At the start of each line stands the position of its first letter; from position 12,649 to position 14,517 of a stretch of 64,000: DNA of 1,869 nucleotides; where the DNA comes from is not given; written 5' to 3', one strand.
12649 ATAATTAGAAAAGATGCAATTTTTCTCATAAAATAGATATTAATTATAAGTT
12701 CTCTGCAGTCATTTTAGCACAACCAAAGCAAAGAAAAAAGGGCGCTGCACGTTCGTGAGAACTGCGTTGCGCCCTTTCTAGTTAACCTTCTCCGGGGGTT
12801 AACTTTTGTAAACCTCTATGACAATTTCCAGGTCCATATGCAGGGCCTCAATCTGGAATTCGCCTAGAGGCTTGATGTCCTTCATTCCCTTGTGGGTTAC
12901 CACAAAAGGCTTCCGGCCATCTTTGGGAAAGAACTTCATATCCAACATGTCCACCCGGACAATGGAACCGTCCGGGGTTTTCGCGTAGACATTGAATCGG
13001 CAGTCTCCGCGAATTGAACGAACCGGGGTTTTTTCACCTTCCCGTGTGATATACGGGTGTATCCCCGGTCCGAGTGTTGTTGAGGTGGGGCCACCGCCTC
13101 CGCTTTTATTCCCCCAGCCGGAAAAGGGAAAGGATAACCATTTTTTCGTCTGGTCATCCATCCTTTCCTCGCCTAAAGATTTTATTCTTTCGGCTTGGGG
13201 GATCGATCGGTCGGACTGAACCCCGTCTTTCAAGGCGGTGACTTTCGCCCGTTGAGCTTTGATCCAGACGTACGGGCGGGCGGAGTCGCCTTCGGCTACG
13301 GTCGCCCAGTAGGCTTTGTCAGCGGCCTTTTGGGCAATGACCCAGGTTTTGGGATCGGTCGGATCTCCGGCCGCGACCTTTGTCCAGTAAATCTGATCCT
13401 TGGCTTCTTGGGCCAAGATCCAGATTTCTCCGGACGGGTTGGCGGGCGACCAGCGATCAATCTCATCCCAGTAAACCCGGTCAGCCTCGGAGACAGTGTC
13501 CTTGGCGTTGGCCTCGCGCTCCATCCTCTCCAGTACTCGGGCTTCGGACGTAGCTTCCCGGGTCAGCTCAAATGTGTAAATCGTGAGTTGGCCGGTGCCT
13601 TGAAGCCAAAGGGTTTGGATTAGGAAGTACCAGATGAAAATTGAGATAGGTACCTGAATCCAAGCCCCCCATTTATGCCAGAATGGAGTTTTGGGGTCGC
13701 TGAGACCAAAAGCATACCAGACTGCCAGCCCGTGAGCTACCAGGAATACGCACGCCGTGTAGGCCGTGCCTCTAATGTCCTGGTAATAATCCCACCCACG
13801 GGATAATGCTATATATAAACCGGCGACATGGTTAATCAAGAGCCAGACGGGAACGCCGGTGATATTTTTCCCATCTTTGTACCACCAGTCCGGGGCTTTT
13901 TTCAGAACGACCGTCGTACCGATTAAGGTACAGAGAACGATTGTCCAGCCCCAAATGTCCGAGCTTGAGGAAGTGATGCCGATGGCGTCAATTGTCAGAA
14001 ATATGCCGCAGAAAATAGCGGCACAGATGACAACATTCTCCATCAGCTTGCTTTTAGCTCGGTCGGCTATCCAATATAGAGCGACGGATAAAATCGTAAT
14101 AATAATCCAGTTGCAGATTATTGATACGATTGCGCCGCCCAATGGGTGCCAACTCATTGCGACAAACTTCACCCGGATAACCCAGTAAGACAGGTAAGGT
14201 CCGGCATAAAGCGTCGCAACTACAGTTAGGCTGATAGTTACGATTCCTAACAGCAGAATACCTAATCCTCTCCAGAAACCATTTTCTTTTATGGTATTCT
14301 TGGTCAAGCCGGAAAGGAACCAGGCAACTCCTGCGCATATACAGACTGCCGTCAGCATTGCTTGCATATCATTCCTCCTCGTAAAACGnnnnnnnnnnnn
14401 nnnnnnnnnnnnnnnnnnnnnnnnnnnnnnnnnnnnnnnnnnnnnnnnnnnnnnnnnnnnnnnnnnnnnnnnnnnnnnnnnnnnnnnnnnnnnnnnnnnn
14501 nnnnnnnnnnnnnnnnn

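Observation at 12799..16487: Operon of three orphan, Trp-rich polytopic membrane proteins with internal repeats (candidate novel envelope or host-contact module)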

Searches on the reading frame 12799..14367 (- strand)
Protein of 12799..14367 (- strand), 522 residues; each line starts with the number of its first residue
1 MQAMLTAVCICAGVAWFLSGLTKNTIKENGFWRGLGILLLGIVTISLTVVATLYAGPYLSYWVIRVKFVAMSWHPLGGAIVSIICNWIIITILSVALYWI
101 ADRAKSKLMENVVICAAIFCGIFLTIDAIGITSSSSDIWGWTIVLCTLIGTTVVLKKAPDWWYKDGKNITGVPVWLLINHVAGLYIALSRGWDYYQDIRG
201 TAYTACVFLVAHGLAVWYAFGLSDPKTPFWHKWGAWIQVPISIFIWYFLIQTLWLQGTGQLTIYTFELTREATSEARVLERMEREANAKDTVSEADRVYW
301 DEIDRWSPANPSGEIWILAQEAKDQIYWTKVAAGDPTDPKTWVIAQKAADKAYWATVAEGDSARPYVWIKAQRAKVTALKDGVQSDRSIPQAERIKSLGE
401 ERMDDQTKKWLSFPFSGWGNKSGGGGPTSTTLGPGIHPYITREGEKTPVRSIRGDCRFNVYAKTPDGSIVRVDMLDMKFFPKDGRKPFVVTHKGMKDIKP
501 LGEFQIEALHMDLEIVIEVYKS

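Call 3: search_protein_families(library=pfam, proteins=[window:12799-14367:-], max_evalue=1)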
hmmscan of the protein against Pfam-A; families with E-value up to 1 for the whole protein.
window:12799-14367:- (522 aa): 1 family
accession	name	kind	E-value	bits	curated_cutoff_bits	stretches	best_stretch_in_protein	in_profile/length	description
PF04954.18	SIP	-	0.0051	17.8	26.3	1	307-392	23-108/119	Siderophore-interacting protein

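Call 4: search_protein_families(library=ncbifam, proteins=[window:12799-14367:-], max_evalue=1)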
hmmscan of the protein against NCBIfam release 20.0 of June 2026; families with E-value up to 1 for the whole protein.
window:12799-14367:- (522 aa): 2 families
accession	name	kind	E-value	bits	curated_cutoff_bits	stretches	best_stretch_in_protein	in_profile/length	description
NF045962.1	MAG2810_fam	equivalog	0.028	13.4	175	1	26-114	44-124/394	MAG2810 family protein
TIGR04127.1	flavo_near_exo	equivalog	0.057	13.6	35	1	36-123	6-92/136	exosortase F system-associated membrane protein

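Call 8: find_homologous_proteins(query=window:12799-14367:-)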
Query window:12799-14367:- (522 aa): 2 proteins with E <= 0.001 among 8000 candidates.
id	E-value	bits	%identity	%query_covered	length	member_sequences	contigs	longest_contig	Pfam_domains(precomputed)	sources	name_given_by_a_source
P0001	0.0e+0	1214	100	100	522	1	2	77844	-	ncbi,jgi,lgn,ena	ncbi:MAG: hypothetical protein WC745_03170 [Patescibacteria group bacterium]|jgi:hypothetical protei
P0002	4.4e-108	380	43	93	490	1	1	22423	-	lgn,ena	-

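Call 11: find_encoding_contigs(protein=P0002, flank=10000)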
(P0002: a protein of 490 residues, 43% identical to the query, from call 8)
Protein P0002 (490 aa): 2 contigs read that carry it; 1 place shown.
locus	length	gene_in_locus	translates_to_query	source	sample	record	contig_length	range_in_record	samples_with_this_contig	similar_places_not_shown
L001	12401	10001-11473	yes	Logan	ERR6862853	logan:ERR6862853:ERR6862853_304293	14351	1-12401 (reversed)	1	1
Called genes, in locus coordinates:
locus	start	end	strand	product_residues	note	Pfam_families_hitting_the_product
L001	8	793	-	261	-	PF02535:Zip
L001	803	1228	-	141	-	PF22381:Staph_reg_Sar_Rot (faint), PF01047:MarR (weak)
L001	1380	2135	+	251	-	PF01135:PCMT, PF01209:Ubie_methyltran, PF05175:MTS, PF06325:PrmA, PF13489:Methyltransf_23, PF13649:Methyltransf_25, PF13847:Methyltransf_31, PF08241:Methyltransf_11, +5 more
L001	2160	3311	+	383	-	PF07907:YibE_F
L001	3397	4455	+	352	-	PF01926:MMR_HSR1, PF02421:FeoB_N (weak), PF06071:YchF-GTPase_C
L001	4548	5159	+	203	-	-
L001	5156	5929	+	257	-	PF08843:AbiEii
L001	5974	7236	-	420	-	PF01170:UPF0020, PF01555:N6_N4_Mtase (faint), PF13847:Methyltransf_31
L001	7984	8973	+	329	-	-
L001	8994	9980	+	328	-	-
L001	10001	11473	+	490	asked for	-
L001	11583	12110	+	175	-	PF18895:T4SS_pilin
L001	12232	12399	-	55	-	?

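Call 25: search_solved_structures(query=A1, max_evalue=10)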
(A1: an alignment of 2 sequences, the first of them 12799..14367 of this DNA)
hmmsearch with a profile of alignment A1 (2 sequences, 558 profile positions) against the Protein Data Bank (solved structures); distinct sequences matched with E-value up to 10: 17.
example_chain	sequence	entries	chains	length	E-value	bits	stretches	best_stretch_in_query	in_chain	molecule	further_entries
3mp7_B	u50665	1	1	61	0.28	12.8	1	26-60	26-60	Preprotein translocase subunit secE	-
5a43_A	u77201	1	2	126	0.62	11.7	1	65-157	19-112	PUTATIVE FLUORIDE ION TRANSPORTER CRCB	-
7pi0_Z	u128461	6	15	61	0.87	11.2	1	142-189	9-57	Photosystem II reaction center protein Z | PsbZ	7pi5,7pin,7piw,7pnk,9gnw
6bx4_A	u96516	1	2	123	0.98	11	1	65-157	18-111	Fluoride ion transporter CrcB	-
6b2b_A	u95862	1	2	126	1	11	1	65-157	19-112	Fluoride ion transporter CrcB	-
6b24_A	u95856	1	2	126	1.3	10.7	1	65-157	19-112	Fluoride ion transporter CrcB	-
6b2a_A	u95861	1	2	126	1.3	10.6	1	65-157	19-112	Fluoride ion transporter CrcB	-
6bx5_A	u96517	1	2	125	1.4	10.5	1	65-157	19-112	Putative fluoride ion transporter CrcB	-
7kkr_A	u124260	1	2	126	1.5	10.5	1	65-157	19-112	Putative fluoride ion transporter CrcB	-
6x58_E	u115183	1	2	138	1.5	10.4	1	65-157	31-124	gp41 MPER peptide,Putative fluoride ion transporter CrcB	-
6adq_G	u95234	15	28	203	1.5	10.4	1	166-260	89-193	Cytochrome c oxidase subunit 3 | Cytochrome aa3 subunit 3 | Probable cytochrome c oxidase subunit 3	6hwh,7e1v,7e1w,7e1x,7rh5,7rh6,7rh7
6b2d_A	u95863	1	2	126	1.6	10.4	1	65-156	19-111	Fluoride ion transporter CrcB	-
7kk8_A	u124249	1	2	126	2.8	9.5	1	65-157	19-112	Putative fluoride ion transporter CrcB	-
7kka_A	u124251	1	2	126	2.8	9.5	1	65-157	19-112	Putative fluoride ion transporter CrcB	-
5kom_A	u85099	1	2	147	3.2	9.3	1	65-157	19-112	Putative fluoride ion transporter CrcB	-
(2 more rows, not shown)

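Call 36: predict_structure(alignment_id=A1)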
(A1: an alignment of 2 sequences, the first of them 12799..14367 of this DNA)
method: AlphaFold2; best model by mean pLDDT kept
length: 522 residues; sequences in the alignment: 2
mean_pLDDT: 37.3   pTM: 0.23
mean pLDDT of the five models: 37.3, 37.0, 36.4, 35.8, 34.3
residues with pLDDT >= 90: 0; 70-90: 0; 50-70: 23; < 50: 499
segments of 3 or more residues with pLDDT < 50: 1-21, 23-25, 45-92, 94-106, 108-113, 115-230, 232-522
pLDDT, mean of each block of 10 residues (from residue 1): 34 42 52 57 48 43 41 37 46 46 47 49 42 37 41 38 36 38 38 35 42 44 43 43 43 36 31 34 36 33 36 36 31 37 42 40 36 35 33 32 31 23 23 29 32 34 32 33 32 31 28 26 27
secondary structure, 60 per line:
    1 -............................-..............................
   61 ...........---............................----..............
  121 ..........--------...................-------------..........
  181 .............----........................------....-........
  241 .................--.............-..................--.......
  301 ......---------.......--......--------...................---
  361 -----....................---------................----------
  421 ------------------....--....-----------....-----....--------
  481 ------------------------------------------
elements in order: H2-29 H31-71 H75-102 H107-130 H139-157 H171-193 H198-221 H228-231 H233-257 H260-272 H274-291 H294-306 E316-322 E325-330 H339-357 H366-385 H395-410 E439-442 E445-448 E460-463 E469-472

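Call 42: search_protein_representatives(alignment_id=A1)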
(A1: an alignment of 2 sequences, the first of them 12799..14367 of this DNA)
Query: 2 sequences, 558 profile positions. Proteins with E-value up to 0.001 (for the whole library): 10; up to 1e-10: 5; up to 1e-30: 2. The best 10 are listed.
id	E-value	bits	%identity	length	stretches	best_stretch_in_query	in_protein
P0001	0.0e+00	1070.5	-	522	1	5-551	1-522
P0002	3.8e-274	926.8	-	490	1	1-558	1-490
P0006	1.5e-13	66.6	-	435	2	48-293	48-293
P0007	4.8e-12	61.6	-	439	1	26-308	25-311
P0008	6.6e-11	57.9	-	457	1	18-282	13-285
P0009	4.0e-09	52.0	-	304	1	435-551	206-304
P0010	1.7e-08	49.9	-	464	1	119-294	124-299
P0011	2.0e-05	39.8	-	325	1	45-295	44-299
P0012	2.0e-05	39.8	-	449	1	115-291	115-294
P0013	2.9e-05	39.2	-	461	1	30-294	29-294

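Call 44: search_protein_families(library=pfam, proteins=[P0006, P0007, P0008, P0009, P0010, P0011, P0012, P0013], max_evalue=0.1)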
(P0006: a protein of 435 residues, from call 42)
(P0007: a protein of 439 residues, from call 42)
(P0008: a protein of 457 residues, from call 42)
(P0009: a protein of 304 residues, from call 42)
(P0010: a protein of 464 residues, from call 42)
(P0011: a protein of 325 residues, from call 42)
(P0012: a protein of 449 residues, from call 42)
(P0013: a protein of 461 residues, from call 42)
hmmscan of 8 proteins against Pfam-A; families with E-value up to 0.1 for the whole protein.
P0006 (435 aa): 1 family
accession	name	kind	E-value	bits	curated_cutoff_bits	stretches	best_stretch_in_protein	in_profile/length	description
PF25576.1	TPR_RNF123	-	0.088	13.2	27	0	247-334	117-195/200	RNF123-like, TPR repeat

P0007 (439 aa): 0 families

P0008 (457 aa): 0 families

P0009 (304 aa): 0 families

P0010 (464 aa): 0 families

P0011 (325 aa): 0 families

P0012 (449 aa): 0 families

P0013 (461 aa): 0 families

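Call 45: find_encoding_contigs(protein=P0007, flank=10000, max_places=3)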
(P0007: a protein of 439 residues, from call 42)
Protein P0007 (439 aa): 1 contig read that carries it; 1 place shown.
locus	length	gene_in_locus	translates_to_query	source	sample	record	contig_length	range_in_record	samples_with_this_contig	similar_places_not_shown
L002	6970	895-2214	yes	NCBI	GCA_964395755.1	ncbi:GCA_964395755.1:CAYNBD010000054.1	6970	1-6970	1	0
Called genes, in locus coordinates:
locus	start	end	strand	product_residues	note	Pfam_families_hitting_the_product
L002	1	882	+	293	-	?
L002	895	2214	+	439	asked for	-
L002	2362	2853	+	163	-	PF18895:T4SS_pilin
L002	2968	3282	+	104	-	PF05635:23S_rRNA_IVP, PF22296:bAvd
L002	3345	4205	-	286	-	PF00480:ROK, PF01869:BcrAD_BadFG (faint), PF00480:ROK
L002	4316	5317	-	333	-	PF02449:Glyco_hydro_42 (faint)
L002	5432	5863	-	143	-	PF18895:T4SS_pilin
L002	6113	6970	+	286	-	?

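Call 46: find_encoding_contigs(protein=P0009, flank=10000, max_places=3)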
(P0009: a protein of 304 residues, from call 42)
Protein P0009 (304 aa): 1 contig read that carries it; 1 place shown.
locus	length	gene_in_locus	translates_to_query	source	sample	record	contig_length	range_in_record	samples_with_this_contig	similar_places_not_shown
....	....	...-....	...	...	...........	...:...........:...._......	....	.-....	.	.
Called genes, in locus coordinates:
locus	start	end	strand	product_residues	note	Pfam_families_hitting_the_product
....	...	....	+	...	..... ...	-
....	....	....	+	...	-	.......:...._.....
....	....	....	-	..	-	?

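Call 47: find_encoding_contigs(protein=P0006, flank=10000, max_places=3)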
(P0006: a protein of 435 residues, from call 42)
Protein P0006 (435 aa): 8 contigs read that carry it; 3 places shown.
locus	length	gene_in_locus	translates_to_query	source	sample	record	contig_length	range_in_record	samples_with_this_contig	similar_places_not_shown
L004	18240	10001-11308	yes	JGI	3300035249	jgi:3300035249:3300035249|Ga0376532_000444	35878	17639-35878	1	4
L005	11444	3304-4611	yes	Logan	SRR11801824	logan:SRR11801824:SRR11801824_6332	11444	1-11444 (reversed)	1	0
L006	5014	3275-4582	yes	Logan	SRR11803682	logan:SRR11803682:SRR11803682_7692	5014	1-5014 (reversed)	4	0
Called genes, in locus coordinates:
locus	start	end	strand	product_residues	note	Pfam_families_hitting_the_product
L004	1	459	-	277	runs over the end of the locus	PF01790:LGT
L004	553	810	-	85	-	-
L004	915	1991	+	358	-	PF01380:SIS (weak), PF10432:bact-PGI_C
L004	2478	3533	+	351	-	PF00814:TsaD, PF22521:HypF_C_2 (weak)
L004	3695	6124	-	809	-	PF01326:PPDK_N, PF00391:PEP-utilizers, PF02896:PEP-utilizers_C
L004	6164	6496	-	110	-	PF09685:MamF_MmsF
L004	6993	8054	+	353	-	-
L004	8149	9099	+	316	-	-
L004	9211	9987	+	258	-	-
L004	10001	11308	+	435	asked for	-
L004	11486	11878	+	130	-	PF18895:T4SS_pilin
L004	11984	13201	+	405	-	PF00579:tRNA-synt_1b, PF22421:SYY_C-terminal, PF01479:S4 (weak)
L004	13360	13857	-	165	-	-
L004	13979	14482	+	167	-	PF09622:DUF2391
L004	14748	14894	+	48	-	-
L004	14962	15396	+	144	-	-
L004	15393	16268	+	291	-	PF04055:Radical_SAM (weak)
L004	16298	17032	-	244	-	-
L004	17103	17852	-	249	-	PF01479:S4, PF01728:FtsJ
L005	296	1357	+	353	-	-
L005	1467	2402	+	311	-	-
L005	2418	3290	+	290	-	-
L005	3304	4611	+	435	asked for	-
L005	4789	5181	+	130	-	PF18895:T4SS_pilin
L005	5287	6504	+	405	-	PF00579:tRNA-synt_1b, PF22421:SYY_C-terminal, PF01479:S4 (weak)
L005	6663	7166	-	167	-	-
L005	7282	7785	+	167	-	PF09622:DUF2391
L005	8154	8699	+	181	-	-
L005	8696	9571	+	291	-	PF04055:Radical_SAM (weak)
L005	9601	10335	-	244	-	-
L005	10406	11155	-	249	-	PF01479:S4, PF01728:FtsJ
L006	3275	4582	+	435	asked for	-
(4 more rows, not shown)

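Call 48: find_encoding_contigs(protein=P0008, flank=10000, max_places=3)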
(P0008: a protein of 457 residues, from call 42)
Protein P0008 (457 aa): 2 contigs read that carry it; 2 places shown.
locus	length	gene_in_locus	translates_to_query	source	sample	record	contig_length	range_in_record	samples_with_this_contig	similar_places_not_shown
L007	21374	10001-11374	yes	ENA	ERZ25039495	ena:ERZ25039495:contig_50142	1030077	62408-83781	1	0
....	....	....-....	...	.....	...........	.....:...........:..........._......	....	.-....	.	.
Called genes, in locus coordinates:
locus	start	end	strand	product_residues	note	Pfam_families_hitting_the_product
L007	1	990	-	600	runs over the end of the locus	PF00232:Glyco_hydro_1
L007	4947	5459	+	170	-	PF00886:Ribosomal_S16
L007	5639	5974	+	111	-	PF13083:KH_KhpA-B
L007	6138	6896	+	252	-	PF01746:tRNA_m1G_MT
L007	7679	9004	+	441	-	-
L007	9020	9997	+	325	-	-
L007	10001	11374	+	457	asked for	-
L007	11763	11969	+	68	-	PF18895:T4SS_pilin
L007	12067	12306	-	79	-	PF05635:23S_rRNA_IVP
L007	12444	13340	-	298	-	PF00480:ROK, PF01869:BcrAD_BadFG (faint)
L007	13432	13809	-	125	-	PF05635:23S_rRNA_IVP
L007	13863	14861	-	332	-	PF02449:Glyco_hydro_42 (faint)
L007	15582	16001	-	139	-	PF18895:T4SS_pilin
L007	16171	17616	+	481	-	PF01943:Polysacc_synt, PF13440:Polysacc_synt_3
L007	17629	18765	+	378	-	PF00534:Glycos_transf_1, PF13692:Glyco_trans_1_4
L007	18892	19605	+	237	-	PF00849:PseudoU_synth_2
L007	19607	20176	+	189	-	PF02224:Cytidylate_kin (weak), PF13189:Cytidylate_kin2, PF13207:AAA_17, PF13238:AAA_18, PF02224:Cytidylate_kin (weak)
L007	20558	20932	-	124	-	PF01245:Ribosomal_L19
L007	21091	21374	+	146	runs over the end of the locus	PF02367:TsaE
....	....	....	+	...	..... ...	-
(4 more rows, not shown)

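Call 49: find_encoding_contigs(protein=P0010, flank=10000, max_places=3)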
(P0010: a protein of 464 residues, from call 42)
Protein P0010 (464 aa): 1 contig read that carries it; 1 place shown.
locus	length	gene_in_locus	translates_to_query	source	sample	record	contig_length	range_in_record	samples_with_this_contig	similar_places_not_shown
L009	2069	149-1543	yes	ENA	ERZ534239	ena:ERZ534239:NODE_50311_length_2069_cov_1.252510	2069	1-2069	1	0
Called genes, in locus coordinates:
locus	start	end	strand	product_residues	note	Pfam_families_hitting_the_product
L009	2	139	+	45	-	?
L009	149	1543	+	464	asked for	-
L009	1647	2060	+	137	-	PF18895:T4SS_pilin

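Call 50: find_encoding_contigs(protein=P0012, flank=10000, max_places=3)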
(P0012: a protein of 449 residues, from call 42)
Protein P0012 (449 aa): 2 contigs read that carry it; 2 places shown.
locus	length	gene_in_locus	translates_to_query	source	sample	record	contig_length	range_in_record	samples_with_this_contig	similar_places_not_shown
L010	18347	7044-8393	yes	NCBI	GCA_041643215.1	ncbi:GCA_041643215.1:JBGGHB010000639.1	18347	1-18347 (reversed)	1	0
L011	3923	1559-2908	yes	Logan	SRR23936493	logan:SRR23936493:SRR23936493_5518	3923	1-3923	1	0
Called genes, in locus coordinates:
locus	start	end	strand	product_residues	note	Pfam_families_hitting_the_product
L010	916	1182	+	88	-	PF03083:MtN3_slv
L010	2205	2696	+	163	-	PF00293:NUDIX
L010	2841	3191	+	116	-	PF00886:Ribosomal_S16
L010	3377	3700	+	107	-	PF13083:KH_KhpA-B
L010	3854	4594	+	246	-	PF01746:tRNA_m1G_MT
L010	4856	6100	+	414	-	-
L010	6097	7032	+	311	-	-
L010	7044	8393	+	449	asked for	-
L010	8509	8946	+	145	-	PF18895:T4SS_pilin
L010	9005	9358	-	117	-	PF05635:23S_rRNA_IVP, PF22296:bAvd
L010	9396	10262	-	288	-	PF00480:ROK, PF01869:BcrAD_BadFG (faint), PF00480:ROK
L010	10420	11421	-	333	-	PF00150:Cellulase (weak), PF02449:Glyco_hydro_42 (faint), PF00331:Glyco_hydro_10 (weak)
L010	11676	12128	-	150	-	PF18895:T4SS_pilin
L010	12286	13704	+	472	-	PF01943:Polysacc_synt, PF13440:Polysacc_synt_3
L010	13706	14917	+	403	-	PF00534:Glycos_transf_1, PF13692:Glyco_trans_1_4, PF13524:Glyco_trans_1_2 (weak)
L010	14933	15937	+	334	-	PF01479:S4 (faint), PF00849:PseudoU_synth_2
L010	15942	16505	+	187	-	PF02224:Cytidylate_kin (faint), PF13189:Cytidylate_kin2, PF13207:AAA_17 (weak), PF13238:AAA_18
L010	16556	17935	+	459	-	PF13231:PMT_2 (weak)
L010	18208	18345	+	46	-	?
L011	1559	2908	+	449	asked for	-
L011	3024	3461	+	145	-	PF18895:T4SS_pilin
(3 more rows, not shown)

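Call 51: find_encoding_contigs(protein=P0013, flank=10000, max_places=3)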
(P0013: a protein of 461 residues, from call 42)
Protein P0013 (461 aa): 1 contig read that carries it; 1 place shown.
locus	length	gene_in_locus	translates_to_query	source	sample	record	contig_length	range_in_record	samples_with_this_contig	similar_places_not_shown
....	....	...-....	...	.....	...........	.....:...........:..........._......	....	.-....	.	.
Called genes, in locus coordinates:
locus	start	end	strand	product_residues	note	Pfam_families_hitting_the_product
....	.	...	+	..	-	?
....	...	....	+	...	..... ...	-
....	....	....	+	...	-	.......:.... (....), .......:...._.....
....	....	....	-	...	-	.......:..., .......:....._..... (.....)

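Call 59: search_solved_structures(query=A4, max_evalue=10)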
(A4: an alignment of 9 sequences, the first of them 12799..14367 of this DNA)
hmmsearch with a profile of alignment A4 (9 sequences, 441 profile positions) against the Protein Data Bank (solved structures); distinct sequences matched with E-value up to 10: 15.
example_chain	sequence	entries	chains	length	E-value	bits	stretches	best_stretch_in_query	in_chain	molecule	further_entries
5o4u_A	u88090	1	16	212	0.26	13.1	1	238-280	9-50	Flagellin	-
4cqi_A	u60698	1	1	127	0.72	11.7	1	297-362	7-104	TUBULIN-BINDING COFACTOR A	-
9v39_A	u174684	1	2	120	0.95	11.3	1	293-343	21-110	De novo designed serotonin binder SROb2_30, chain A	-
8zvi_A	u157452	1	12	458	1.1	11.1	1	296-413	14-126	Major capsid protein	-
7xge_A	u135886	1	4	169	1.1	11.1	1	271-361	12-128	BCL-xL and MCL-1 dual binder 2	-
2v0o_A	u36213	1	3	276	1.2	11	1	269-421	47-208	FCH DOMAIN ONLY PROTEIN 2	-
8ho3_A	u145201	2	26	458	1.7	10.5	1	296-411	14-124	Major head protein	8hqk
8c6j_z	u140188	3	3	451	1.8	10.4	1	268-328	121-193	Splicing regulator SDE2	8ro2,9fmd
5mc9_C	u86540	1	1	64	2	10.2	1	312-358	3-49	Laminin subunit gamma-1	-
6prk_A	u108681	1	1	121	2.2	10.1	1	269-349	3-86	RicF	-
4o88_A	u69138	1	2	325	2.3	10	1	290-381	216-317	N-tagged Nuclease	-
7xgf_A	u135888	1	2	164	2.5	9.9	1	271-361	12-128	BCL-xL and MCL-1 dual inhibitor 2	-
7xli_A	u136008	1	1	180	3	9.7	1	314-421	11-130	Iron-regulated surface determinant protein B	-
5xau_C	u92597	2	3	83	3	9.6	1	305-358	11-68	Laminin subunit gamma-1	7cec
4o87_A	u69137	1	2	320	5.6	8.8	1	290-370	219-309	N-tagged Nuclease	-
